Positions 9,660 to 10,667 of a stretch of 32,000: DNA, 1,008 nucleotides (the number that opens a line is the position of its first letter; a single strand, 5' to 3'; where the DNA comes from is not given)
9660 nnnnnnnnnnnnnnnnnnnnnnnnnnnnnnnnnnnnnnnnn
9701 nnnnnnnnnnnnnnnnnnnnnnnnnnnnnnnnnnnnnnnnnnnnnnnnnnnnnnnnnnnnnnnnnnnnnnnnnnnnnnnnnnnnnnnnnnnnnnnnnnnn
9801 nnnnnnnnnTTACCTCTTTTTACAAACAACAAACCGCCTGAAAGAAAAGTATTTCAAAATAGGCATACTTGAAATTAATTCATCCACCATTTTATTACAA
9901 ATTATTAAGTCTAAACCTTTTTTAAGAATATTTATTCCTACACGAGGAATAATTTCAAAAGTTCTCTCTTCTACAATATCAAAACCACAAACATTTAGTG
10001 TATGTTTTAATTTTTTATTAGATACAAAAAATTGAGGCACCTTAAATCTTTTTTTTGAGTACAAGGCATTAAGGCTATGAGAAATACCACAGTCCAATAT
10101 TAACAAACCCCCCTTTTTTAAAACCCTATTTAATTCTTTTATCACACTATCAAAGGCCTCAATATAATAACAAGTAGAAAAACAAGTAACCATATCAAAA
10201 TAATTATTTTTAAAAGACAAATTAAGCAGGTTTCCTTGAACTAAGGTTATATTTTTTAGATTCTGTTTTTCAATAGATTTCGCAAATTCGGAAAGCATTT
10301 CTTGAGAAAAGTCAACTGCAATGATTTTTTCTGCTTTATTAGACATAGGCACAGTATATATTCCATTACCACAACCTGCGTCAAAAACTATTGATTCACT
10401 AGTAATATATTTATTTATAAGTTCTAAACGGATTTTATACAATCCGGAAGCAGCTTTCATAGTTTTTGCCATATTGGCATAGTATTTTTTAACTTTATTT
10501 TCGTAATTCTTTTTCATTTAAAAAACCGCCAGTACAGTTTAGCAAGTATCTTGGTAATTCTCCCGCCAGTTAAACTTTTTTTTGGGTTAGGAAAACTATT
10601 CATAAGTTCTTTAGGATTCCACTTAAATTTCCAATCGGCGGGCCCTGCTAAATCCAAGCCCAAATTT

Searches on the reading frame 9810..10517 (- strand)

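Call 15: search_protein_families(library=pfam, proteins=[window:9810-10517:-], max_evalue=0.001)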
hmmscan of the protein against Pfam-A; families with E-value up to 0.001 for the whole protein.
window:9810-10517:- (235 aa): 16 families
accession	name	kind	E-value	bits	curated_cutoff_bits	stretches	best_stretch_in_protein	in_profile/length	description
PF08241.18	Methyltransf_11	-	1.5e-22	80.5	21.2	1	46-141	2-95/95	Methyltransferase domain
PF13649.12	Methyltransf_25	-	1.1e-21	77.7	27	1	44-137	1-97/97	Methyltransferase domain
PF13847.12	Methyltransf_31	-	4e-20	72.4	27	1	39-155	2-124/145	Methyltransferase domain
PF01209.24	Ubie_methyltran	-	2.2e-14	53.8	20.1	1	8-151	15-160/233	ubiE/COQ5 methyltransferase family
PF08242.18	Methyltransf_12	-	1.4e-13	51.8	30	1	46-139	2-98/98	Methyltransferase domain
PF13489.12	Methyltransf_23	-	1.3e-10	41.7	27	1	37-183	19-163/164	Methyltransferase domain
PF02390.23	Methyltransf_4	-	9.3e-08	32.2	24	1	41-111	2-77/173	Putative methyltransferase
PF01234.23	NNMT_PNMT_TEMT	-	1.9e-07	31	25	0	9-85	22-102/261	NNMT/PNMT/TEMT family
PF06325.19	PrmA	-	1.9e-06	28.1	22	1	30-144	151-261/296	Ribosomal protein L11 methyltransferase (PrmA)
PF12847.13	Methyltransf_18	-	2.8e-06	27.9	27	1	29-111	3-87/151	Methyltransferase domain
PF03848.20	TehB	-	6.4e-06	26.2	20.4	1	38-139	28-130/193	Tellurite resistance protein TehB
PF08003.17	Methyltransf_9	-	8.7e-06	25.3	23.8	1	41-180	116-261/315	Protein of unknown function (DUF1698)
PF00398.26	RrnaAD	-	2.3e-05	24.1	24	1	37-156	27-149/263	Ribosomal RNA adenine dimethylase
PF01135.25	PCMT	-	3.1e-05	24.3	20.3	1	26-146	61-176/210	Protein-L-isoaspartate(D-aspartate) O-methyltransferase (PCMT)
PF05175.20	MTS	-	0.00017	21.7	23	1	41-112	32-104/170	Methyltransferase small domain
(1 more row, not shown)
